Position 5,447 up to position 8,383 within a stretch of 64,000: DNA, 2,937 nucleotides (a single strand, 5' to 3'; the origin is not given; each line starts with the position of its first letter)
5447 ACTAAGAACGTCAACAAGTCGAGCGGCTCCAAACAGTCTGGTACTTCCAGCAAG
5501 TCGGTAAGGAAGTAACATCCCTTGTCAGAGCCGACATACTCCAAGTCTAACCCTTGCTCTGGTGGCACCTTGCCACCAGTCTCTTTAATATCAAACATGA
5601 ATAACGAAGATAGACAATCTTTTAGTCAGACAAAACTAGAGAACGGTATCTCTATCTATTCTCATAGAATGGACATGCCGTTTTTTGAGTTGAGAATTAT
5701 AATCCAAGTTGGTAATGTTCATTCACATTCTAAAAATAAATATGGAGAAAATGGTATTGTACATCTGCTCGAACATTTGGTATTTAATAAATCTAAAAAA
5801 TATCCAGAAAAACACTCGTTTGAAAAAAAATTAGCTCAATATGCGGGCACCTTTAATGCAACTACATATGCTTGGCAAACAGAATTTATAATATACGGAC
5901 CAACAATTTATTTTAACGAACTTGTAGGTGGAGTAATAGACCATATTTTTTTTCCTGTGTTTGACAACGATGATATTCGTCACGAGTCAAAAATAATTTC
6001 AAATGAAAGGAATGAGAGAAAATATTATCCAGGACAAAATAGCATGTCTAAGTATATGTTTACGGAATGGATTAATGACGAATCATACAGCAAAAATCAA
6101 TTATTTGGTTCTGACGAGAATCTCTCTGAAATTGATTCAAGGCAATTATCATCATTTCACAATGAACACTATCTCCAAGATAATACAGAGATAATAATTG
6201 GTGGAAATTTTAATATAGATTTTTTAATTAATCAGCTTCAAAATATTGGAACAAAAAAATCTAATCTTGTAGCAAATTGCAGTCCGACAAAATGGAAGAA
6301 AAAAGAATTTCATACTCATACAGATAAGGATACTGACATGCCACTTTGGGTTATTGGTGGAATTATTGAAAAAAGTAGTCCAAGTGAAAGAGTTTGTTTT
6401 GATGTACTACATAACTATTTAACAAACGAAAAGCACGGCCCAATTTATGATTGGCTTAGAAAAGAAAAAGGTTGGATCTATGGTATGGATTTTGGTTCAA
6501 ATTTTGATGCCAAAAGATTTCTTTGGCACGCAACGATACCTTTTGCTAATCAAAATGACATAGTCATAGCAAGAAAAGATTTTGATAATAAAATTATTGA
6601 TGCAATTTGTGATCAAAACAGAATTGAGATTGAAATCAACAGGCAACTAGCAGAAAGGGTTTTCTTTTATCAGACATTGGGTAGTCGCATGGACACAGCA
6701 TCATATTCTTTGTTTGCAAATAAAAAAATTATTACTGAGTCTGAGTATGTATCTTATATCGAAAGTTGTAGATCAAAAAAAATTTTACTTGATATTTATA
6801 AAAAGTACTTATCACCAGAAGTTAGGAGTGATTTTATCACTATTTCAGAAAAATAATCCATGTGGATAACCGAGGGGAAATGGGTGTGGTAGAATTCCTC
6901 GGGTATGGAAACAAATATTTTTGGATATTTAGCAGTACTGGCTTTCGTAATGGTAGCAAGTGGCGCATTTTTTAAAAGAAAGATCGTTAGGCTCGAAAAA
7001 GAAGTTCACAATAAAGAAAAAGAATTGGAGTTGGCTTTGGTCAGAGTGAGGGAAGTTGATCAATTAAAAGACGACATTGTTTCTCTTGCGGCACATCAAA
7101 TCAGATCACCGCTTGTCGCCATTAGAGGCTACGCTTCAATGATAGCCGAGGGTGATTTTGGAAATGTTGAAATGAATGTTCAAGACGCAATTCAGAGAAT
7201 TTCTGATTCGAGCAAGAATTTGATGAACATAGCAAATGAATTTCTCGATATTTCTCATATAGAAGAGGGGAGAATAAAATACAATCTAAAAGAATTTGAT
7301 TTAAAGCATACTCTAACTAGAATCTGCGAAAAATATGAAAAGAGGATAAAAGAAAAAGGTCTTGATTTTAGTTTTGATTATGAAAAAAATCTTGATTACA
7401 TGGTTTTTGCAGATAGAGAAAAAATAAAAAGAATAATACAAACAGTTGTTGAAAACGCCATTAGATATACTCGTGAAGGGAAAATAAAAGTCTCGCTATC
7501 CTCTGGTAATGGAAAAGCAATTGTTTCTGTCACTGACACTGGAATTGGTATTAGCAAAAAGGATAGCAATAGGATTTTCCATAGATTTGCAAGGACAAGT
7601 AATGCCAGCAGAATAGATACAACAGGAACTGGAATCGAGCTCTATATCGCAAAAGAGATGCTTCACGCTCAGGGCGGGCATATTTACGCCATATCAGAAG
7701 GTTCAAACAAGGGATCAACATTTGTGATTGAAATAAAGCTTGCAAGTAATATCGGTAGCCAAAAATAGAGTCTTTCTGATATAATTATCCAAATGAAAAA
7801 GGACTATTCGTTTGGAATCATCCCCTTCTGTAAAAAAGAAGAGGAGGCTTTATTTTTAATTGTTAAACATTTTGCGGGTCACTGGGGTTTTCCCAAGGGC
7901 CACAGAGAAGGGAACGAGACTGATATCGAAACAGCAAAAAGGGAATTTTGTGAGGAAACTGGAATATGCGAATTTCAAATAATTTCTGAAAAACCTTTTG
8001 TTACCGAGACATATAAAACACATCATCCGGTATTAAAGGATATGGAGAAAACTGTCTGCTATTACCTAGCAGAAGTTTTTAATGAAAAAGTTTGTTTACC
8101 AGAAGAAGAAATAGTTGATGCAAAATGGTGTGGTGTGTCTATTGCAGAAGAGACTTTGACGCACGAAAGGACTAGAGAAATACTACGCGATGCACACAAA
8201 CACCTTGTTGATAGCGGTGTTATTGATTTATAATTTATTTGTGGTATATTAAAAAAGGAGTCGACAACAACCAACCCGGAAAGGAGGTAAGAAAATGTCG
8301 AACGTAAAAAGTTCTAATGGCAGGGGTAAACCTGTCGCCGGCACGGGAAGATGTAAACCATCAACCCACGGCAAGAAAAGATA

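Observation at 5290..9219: Family of small basic peptides paired with an M16 peptidase and a SAM methyltransferase, bracketed by sensor kinases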

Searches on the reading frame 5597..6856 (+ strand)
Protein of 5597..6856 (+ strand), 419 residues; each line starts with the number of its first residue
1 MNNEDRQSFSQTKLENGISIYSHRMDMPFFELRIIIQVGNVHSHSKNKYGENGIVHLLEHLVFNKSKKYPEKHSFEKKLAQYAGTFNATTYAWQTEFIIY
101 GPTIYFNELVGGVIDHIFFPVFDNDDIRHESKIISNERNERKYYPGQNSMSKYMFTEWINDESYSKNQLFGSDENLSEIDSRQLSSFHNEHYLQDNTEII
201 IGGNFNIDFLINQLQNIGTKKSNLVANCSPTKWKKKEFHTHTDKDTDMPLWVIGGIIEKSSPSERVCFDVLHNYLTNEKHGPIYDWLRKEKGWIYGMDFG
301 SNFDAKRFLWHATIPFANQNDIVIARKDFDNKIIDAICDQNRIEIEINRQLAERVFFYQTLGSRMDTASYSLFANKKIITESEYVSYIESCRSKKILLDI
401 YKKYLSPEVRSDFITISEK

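Call 7: search_protein_families(library=pfam, proteins=[window:5597-6856:+], max_evalue=0.01)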
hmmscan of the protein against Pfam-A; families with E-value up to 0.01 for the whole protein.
window:5597-6856:+ (419 aa): 2 families
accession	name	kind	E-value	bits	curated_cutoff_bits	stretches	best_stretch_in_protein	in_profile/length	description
PF00675.25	Peptidase_M16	-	9.9e-14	51.9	22.3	1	31-156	14-133/149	Insulinase (Peptidase family M16)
PF05193.26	Peptidase_M16_C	-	4.5e-12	46.6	23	1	180-302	3-131/181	Peptidase M16 inactive domain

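Call 13: find_related_loci(query=window:5597-6856:+, collection=genome_contigs, flank=6000)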
Query window:5597-6856:+ (419 aa) in genome_contigs; peptide patterns used: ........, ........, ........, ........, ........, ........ (x = any residue, [..] = any of these).
79 stretches matched a pattern, but none encodes a relative of the query by tblastn (E <= 1e-3).

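Call 37: search_protein_families(library=ncbifam, proteins=[window:5597-6853:+], max_evalue=1)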
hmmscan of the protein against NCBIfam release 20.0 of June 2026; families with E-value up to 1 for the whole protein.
window:5597-6853:+ (419 aa): 4 families
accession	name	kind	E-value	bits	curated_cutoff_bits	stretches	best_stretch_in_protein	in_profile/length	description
NF047421.1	YfmH_fam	equivalog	2.6e-08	33.5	250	1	51-226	59-226/425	EF-P 5-aminopentanol modification-associated protein YfmH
NF011681.0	PRK15101.1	equivalog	5.2e-08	31.3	765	1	50-195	82-229/961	pitrilysin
TIGR02110.1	PQQ_syn_pqqF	equivalog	8.1e-08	31.5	320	1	53-210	41-199/697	pyrroloquinoline quinone biosynthesis protein PqqF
NF047422.1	YfmF_fam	equivalog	4.7e-05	22.5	285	1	154-225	150-221/412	EF-P 5-aminopentanol modification-associated protein YfmF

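Call 46: find_homologous_proteins(query=window:5597-6853:+, max_evalue=1e-10)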
Query window:5597-6853:+ (419 aa): 4 proteins with E <= 1e-10 among 2581 candidates.
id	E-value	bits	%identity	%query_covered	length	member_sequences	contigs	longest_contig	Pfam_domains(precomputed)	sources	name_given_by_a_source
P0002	1.4e-269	912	100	94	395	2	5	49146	PF00675.26,PF05193.27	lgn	-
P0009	1.1e-118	415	44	99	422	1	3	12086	PF00675.26,PF05193.27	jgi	-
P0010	1.2e-93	333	38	99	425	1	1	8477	PF00675.26,PF05193.27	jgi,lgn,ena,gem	-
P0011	2.4e-12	65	31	40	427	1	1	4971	PF00675.26,PF05193.27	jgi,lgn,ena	-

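Call 47: find_encoding_contigs(protein=P0009, flank=10000, max_places=4)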
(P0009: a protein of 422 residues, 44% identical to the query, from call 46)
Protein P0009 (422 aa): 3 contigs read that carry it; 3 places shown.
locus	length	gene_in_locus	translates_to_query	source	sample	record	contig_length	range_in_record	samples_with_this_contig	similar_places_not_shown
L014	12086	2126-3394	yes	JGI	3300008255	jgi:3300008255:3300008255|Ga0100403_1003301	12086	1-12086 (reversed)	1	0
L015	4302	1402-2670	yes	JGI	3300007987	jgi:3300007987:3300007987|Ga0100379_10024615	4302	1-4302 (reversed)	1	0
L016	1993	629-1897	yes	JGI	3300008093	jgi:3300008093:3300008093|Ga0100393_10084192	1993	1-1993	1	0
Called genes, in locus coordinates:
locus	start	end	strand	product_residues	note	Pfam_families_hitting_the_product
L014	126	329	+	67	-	-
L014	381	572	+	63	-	PF02518:HATPase_c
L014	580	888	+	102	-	PF19673:DUF6176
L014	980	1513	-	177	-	-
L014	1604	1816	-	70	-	PF04149:DUF397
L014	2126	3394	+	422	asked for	PF00675:Peptidase_M16, PF05193:Peptidase_M16_C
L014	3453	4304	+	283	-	PF00512:HisKA, PF02518:HATPase_c, PF13589:HATPase_c_3 (faint)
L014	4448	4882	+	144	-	PF00293:NUDIX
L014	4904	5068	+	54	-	-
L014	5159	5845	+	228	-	PF05724:TPMT (weak), PF13489:Methyltransf_23, PF01209:Ubie_methyltran, PF02353:CMAS, PF13847:Methyltransf_31, PF08241:Methyltransf_11, PF08242:Methyltransf_12, PF13649:Methyltransf_25, +2 more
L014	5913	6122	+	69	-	-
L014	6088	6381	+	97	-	PF05015:HigB-like_toxin (weak)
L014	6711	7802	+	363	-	-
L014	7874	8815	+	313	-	PF04389:Peptidase_M28 (weak)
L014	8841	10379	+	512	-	PF01336:tRNA_anti-codon, PF00152:tRNA-synt_2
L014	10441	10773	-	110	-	-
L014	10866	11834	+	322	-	PF00579:tRNA-synt_1b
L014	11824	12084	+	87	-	?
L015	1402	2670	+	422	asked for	PF00675:Peptidase_M16, PF05193:Peptidase_M16_C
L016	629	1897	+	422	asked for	PF00675:Peptidase_M16, PF05193:Peptidase_M16_C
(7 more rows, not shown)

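Call 48: find_encoding_contigs(protein=P0010, flank=10000, max_places=4)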
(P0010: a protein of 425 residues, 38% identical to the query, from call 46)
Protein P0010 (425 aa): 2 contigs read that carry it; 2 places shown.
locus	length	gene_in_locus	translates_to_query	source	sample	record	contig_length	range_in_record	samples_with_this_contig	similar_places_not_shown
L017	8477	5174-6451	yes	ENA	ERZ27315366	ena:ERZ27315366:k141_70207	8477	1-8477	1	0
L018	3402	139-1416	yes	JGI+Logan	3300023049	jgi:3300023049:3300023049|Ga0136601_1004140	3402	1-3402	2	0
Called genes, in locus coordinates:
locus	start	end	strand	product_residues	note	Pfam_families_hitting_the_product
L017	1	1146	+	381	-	?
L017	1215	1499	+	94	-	PF02686:GatC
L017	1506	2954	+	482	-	PF01425:Amidase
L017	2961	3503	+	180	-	-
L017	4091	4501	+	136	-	-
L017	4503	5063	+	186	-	PF13673:Acetyltransf_10, PF00583:Acetyltransf_1, PF13508:Acetyltransf_7, PF08445:FR47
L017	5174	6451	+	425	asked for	PF00675:Peptidase_M16, PF05193:Peptidase_M16_C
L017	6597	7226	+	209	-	-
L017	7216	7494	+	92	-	-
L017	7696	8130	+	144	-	PF00293:NUDIX, PF14815:NUDIX_4 (weak)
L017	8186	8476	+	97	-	?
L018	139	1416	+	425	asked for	PF00675:Peptidase_M16, PF05193:Peptidase_M16_C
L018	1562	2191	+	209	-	-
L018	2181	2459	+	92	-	-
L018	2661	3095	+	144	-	PF00293:NUDIX, PF14815:NUDIX_4 (weak)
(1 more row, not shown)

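Call 49: find_encoding_contigs(protein=P0011, flank=10000, max_places=4)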
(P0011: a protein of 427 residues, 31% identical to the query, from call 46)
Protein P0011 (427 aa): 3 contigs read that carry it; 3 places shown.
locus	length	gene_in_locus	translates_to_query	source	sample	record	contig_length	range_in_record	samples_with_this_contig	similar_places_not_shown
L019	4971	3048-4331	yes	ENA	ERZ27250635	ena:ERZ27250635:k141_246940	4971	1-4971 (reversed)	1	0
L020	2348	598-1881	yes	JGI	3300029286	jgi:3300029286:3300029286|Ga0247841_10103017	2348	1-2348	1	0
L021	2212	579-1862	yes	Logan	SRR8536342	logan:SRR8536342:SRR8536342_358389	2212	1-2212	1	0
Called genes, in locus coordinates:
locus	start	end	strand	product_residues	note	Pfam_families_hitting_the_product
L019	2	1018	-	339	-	?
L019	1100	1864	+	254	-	PF00535:Glycos_transf_2, PF10111:Glyco_tranf_2_2 (weak), PF13641:Glyco_tranf_2_3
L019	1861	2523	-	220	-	-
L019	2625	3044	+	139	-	PF06695:Sm_multidrug_ex, PF09335:VTT_dom (weak)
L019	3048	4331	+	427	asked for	PF00675:Peptidase_M16, PF05193:Peptidase_M16_C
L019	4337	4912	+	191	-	PF00334:NDK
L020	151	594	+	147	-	PF06695:Sm_multidrug_ex, PF09335:VTT_dom (faint)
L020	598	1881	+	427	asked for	PF00675:Peptidase_M16, PF05193:Peptidase_M16_C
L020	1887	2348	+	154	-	?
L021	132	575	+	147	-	PF06695:Sm_multidrug_ex, PF09335:VTT_dom (faint)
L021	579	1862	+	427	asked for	PF00675:Peptidase_M16, PF05193:Peptidase_M16_C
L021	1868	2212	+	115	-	?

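Call 76: search_protein_families(library=ncbifam, proteins=[L014:1604-1813:-, L014:580-885:+, L014:980-1510:-, L014:10441-10770:-], max_evalue=0.01)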
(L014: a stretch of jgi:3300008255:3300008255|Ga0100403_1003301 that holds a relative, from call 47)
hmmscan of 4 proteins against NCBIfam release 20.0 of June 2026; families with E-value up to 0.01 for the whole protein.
L014:1604-1813:- (69 aa): 0 families

L014:580-885:+ (102 aa): 0 families

L014:980-1510:- (176 aa): 0 families

L014:10441-10770:- (109 aa): 0 families

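Call 79: search_protein_families(library=phrogs, proteins=[L014:4943-5065:+], max_evalue=1)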
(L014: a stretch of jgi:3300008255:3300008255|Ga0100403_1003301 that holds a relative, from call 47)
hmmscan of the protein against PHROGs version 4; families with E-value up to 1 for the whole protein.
L014:4943-5065:+ (41 aa): 0 families

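Call 80: search_protein_families(library=padloc, proteins=[L014:4943-5065:+, window:5597-6853:+], max_evalue=0.1)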
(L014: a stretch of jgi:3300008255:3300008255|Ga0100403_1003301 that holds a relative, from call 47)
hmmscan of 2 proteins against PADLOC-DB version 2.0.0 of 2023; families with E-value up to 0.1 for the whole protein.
L014:4943-5065:+ (41 aa): 0 families

window:5597-6853:+ (419 aa): 0 families

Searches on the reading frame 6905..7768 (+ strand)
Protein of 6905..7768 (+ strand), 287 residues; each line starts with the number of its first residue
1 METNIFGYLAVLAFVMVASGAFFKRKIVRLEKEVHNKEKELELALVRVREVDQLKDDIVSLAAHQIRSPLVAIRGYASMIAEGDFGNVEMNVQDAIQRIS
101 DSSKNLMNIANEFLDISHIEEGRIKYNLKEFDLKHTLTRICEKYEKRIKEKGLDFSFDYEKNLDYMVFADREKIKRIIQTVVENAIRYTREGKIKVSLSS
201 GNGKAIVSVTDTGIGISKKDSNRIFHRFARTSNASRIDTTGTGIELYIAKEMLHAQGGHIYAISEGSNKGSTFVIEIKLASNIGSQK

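Call 7: search_protein_families(library=pfam, proteins=[window:6905-7768:+], max_evalue=0.01)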
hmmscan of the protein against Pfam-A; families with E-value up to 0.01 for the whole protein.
window:6905-7768:+ (287 aa): 2 families
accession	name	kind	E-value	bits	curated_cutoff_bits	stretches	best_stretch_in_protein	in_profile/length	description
PF02518.31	HATPase_c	-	1.9e-22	80.2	26.4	1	170-280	2-110/111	Histidine kinase-, DNA gyrase B-, and HSP90-like ATPase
PF00512.31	HisKA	-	5.4e-11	42.8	26.9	1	55-122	2-66/66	His Kinase A (phospho-acceptor) domain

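Call 60: search_protein_families(library=ncbifam, proteins=[window:6905-7765:+], max_evalue=0.001)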
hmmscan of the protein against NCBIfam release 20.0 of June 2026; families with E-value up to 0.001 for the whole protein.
window:6905-7765:+ (287 aa): 76 families (the best 25 are shown)
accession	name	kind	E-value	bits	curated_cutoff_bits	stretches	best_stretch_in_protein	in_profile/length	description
NF046044.1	PnpS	equivalog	1.6e-46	159.1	400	1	46-277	161-389/390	two-component system histidine kinase PnpS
TIGR02956.1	TMAO_torS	equivalog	5e-41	140.7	676.5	1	29-281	442-684/967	TMAO reductase system sensor histidine kinase/response regulator TorS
TIGR02966.1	phoR_proteo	equivalog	3.6e-40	138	334.2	1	47-276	106-332/333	phosphate regulon sensor histidine kinase PhoR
NF033092.0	HK_WalK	equivalog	4.4e-40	137.9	725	1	50-277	367-592/594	cell wall metabolism sensor histidine kinase WalK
NF008318.0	PRK11107.1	equivalog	7.6e-37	126.8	890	1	39-282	277-521/920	two-component sensor histidine kinase BarA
NF041735.1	hist_kin_RppB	equivalog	2.9e-34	118.6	400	1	59-277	220-437/438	two-component system sensor histidine kinase RppB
NF047874.1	MASE3_PAS_HK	subfamily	3.3e-34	118.7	560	1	36-279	379-625/655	MASE3 domain-containing sensor histidine kinase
NF033091.0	HK_VanS_ACDEFG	equivalog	9.8e-34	116.8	400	1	26-275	45-290/293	vancomycin resistance histidine kinase VanS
NF041947.1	LuxQ_Vibrio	equivalog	6.4e-33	113.7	1200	1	38-282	455-699/843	quorum-sensing autoinducer 2 sensor kinase/phosphatase LuxQ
NF008302.0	PRK11091.1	equivalog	7.9e-33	113.6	838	1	54-281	282-507/779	aerobic respiration two-component sensor histidine kinase ArcB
NF041832.1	near_NosP_CTERM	subfamily_domain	1.9e-32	112.8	400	1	59-281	11-227/370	NahK/ErcS family hybrid sensor histidine kinase/response regulator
NF041880.1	EPS_EpsF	equivalog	8.5e-32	110.3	900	1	47-275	266-489/492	response regulator EpsF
NF047465.1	hybrid_HK_LvrA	exception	3.2e-31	108.2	1200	1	25-282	172-425/819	hybrid histidine kinase/response regulator LvrA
NF038297.2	hybrid_HK_HrmK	equivalog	3.8e-31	108.4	725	1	33-281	213-459/607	hybrid histidine kinase/response regulator HrmK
NF045901.1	HisKinLetSLeg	equivalog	3.9e-31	107.9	1650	1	36-280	274-519/906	two-component system sensor histidine kinase LetS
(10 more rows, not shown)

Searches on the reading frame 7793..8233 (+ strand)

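Call 7: search_protein_families(library=pfam, proteins=[window:7793-8233:+], max_evalue=0.01)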
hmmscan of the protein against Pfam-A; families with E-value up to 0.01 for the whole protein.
window:7793-8233:+ (146 aa): 1 family
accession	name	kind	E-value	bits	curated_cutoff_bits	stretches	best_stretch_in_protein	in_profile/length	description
PF00293.34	NUDIX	-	3e-15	56.9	21.1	1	5-132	4-132/134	NUDIX domain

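Call 60: search_protein_families(library=ncbifam, proteins=[window:7793-8230:+], max_evalue=0.001)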
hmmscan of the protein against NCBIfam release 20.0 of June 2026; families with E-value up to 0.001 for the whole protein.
window:7793-8230:+ (146 aa): 9 families
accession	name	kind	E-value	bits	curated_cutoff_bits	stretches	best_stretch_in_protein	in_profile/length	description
NF052459.1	OxoGTPPhMutT1Mycb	equivalog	1.6e-08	34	475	1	27-141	27-132/292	8-oxo-(d)GTP phosphatase MutT1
NF008044.0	PRK10776.1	equivalog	2.1e-05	24.4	148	1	25-101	27-95/130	8-oxo-dGTP diphosphatase MutT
NF006530.0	PRK08999.1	equivalog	4.6e-05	22.6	245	1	25-61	29-65/315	Nudix family hydrolase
TIGR02705.1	nudix_YtkD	equivalog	6.3e-05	22.6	154.4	1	21-60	37-76/156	RNA deprotection pyrophosphohydrolase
NF006961.0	PRK09438.1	equivalog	6.3e-05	22.5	103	1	3-64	7-71/151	dihydroneopterin triphosphate diphosphatase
NF001936.0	PRK00714.1-3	equivalog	7.7e-05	22.6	118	1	27-71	33-77/155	RNA pyrophosphohydrolase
NF001938.0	PRK00714.1-5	equivalog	0.00052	19.4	116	1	29-68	45-84/172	RNA pyrophosphohydrolase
NF008736.0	PRK11762.1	equivalog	0.00088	18.8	169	0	28-60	69-105/186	ADP compounds hydrolase NudE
TIGR00586.1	mutt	equivalog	0.00097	19.1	97.9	0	25-60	28-63/129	8-oxo-dGTP diphosphatase MutT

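Call 80: search_protein_families(library=padloc, proteins=[window:7793-8230:+], max_evalue=0.1)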
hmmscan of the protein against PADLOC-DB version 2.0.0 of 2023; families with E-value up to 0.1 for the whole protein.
window:7793-8230:+ (146 aa): 1 family
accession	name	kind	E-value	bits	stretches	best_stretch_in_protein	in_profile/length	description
PDLC04899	PDC-S07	-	9.6e-06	23.3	1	25-102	29-98/135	-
